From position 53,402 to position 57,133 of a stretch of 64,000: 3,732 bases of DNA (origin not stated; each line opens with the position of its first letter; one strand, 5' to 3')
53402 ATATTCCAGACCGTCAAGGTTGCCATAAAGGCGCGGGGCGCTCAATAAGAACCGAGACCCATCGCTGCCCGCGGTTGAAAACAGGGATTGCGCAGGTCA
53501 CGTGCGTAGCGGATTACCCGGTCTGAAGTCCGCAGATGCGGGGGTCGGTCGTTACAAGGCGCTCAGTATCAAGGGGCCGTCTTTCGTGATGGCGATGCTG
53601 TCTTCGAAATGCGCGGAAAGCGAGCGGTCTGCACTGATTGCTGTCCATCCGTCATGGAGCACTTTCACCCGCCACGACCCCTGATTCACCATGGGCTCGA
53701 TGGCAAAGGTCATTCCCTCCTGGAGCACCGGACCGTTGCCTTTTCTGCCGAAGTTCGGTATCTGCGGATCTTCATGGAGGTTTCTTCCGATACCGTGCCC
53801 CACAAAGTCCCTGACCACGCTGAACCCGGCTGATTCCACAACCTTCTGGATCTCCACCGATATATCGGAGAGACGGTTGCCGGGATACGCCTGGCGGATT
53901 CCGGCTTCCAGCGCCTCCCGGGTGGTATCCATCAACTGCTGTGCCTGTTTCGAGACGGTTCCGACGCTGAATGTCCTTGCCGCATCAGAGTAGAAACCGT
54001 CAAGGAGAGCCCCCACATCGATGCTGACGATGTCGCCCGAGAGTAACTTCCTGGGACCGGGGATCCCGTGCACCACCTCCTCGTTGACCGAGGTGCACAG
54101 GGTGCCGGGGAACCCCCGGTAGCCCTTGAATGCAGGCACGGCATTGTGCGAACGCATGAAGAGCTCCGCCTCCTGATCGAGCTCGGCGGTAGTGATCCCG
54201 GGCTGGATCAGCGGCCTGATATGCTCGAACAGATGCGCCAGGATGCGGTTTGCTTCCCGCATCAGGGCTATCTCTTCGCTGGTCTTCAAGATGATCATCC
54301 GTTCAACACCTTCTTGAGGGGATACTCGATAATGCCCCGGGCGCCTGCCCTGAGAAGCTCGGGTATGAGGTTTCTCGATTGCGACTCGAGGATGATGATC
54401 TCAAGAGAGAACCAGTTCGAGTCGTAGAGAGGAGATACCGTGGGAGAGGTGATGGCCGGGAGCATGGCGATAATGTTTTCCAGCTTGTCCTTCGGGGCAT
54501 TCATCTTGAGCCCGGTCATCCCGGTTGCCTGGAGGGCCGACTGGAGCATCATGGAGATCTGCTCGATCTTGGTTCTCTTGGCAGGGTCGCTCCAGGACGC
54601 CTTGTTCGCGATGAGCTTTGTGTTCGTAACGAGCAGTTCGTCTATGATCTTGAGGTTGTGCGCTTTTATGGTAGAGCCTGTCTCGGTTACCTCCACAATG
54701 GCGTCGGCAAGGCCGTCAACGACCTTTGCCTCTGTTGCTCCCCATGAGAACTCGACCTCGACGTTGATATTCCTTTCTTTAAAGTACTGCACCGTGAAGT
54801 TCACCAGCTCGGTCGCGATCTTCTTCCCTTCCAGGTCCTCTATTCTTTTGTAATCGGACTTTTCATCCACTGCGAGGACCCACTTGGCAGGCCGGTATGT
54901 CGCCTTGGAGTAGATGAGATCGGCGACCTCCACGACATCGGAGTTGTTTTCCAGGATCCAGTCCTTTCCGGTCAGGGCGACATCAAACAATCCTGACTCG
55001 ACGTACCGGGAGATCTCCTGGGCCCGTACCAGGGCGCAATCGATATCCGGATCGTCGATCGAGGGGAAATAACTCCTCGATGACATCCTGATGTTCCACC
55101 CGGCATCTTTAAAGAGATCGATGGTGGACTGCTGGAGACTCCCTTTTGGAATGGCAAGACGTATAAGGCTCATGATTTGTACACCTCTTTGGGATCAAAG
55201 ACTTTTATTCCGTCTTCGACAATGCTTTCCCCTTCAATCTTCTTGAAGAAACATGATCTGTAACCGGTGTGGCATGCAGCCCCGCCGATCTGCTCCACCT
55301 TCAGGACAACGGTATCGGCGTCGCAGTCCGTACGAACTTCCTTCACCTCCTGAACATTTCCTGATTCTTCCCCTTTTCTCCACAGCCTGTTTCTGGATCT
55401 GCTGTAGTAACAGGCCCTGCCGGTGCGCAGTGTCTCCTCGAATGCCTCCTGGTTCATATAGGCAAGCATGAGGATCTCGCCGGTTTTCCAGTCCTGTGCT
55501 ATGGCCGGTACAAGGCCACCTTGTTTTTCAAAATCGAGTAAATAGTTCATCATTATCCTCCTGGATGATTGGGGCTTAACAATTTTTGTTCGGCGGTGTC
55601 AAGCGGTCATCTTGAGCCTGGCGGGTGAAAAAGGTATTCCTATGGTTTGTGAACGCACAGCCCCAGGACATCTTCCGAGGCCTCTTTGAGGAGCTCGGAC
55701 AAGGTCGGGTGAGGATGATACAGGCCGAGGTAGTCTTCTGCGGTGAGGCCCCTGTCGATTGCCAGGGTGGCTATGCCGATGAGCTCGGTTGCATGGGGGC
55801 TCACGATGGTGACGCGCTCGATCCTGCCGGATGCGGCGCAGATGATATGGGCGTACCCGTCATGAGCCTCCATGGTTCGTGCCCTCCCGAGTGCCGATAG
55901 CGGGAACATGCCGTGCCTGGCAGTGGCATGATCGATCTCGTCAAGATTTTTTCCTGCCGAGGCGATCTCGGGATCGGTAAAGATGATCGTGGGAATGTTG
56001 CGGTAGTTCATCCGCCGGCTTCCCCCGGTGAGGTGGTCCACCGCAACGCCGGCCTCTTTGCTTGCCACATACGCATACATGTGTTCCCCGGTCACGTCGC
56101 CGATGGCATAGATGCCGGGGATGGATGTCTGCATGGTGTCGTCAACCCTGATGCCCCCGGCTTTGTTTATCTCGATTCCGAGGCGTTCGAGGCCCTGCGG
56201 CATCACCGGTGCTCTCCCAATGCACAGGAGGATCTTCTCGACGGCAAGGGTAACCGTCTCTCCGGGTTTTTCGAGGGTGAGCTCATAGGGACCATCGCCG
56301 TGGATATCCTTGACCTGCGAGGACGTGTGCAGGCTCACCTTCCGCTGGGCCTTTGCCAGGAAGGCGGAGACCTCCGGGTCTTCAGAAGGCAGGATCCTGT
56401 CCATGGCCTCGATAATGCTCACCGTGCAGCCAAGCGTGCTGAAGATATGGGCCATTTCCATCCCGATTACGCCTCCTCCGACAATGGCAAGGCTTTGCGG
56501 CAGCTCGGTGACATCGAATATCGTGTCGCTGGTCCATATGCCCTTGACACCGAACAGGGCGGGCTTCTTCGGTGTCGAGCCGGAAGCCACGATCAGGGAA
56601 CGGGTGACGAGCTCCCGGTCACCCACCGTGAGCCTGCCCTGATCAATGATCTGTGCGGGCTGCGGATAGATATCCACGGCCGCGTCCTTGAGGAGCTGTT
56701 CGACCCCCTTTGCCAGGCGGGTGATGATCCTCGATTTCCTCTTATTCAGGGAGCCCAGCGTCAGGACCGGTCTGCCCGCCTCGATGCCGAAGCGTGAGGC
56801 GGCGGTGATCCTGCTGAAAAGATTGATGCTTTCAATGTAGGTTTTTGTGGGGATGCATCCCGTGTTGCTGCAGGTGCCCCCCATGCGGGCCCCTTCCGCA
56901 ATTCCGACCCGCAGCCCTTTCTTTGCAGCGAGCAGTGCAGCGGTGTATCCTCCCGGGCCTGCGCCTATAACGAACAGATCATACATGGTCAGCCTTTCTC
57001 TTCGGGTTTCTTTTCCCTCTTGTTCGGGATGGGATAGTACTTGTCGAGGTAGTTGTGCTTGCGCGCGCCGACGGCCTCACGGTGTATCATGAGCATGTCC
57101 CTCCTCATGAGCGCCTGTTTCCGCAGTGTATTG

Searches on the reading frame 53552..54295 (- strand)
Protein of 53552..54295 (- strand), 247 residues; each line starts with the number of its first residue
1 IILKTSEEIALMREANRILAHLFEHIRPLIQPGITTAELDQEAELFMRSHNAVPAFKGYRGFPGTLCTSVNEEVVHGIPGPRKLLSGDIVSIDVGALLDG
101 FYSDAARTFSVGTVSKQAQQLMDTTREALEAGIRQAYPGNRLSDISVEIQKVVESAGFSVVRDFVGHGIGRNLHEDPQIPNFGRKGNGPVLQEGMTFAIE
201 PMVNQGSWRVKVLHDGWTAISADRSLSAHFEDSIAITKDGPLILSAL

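Call 66: search_protein_families(library=pfam, proteins=[window:53552-54295:-], max_evalue=0.0001)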
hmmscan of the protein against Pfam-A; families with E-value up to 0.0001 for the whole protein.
window:53552-54295:- (247 aa): 1 family
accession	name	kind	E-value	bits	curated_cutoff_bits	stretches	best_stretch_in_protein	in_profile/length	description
PF00557.29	Peptidase_M24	-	5e-56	190.2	23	1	11-238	2-208/208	Metallopeptidase family M24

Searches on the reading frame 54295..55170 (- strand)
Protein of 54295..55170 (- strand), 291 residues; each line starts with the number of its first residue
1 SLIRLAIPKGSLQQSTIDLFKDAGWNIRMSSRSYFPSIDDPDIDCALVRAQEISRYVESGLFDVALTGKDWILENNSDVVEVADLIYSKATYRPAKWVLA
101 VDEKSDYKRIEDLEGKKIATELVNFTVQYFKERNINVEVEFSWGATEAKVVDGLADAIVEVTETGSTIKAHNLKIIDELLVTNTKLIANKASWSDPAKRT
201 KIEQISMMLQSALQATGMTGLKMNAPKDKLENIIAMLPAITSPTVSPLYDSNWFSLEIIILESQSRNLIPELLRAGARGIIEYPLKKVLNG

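Call 66: search_protein_families(library=pfam, proteins=[window:54295-55170:-], max_evalue=0.0001)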
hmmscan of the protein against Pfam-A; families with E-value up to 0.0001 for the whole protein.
window:54295-55170:- (291 aa): 2 families
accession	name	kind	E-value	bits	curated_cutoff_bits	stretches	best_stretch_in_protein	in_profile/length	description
PF01634.23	HisG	-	6e-47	160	25.5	1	49-210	1-157/158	ATP phosphoribosyltransferase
PF08029.16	HisG_C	-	7.4e-23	80.9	23.5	1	215-287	1-73/73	HisG, C-terminal domain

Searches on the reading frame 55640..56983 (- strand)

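Call 66: search_protein_families(library=pfam, proteins=[window:55640-56983:-], max_evalue=0.0001)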
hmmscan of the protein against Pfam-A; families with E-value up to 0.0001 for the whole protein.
window:55640-56983:- (447 aa): 10 families
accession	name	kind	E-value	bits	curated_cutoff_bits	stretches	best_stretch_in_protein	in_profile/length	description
PF07992.20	Pyr_redox_2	-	1.8e-64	218.4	26.1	1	1-311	1-291/291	Pyridine nucleotide-disulphide oxidoreductase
PF02852.28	Pyr_redox_dim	-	9.9e-22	77.7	25.3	1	330-435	1-109/110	Pyridine nucleotide-disulphide oxidoreductase, dimerisation domain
PF00070.33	Pyr_redox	-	7e-18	65.4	22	1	165-231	2-70/82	Pyridine nucleotide-disulphide oxidoreductase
PF13738.12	Pyr_redox_3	-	5.1e-11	42.8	30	1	123-295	121-305/305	Pyridine nucleotide-disulphide oxidoreductase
PF03486.20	HI0933_like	-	1.5e-07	31.6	50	0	2-34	2-34/244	HI0933-like protein Rossmann domain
PF01134.28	GIDA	-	1.5e-07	31.3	22.1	0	2-59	1-56/391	Glucose inhibited division protein A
PF13450.12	NAD_binding_8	-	2.2e-06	28.3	21.9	0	5-39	1-36/68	NAD(P)-binding Rossmann-like domain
PF00890.30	FAD_binding_2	-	5.7e-06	26.2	20.4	0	2-33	1-32/414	FAD binding domain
PF12831.13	FAD_oxidored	-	8.1e-06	25.8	27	1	2-62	1-63/416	FAD dependent oxidoreductase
PF02737.24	3HCDH_N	-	1.3e-05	25.6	22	0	165-228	2-64/180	3-hydroxyacyl-CoA dehydrogenase, NAD binding domain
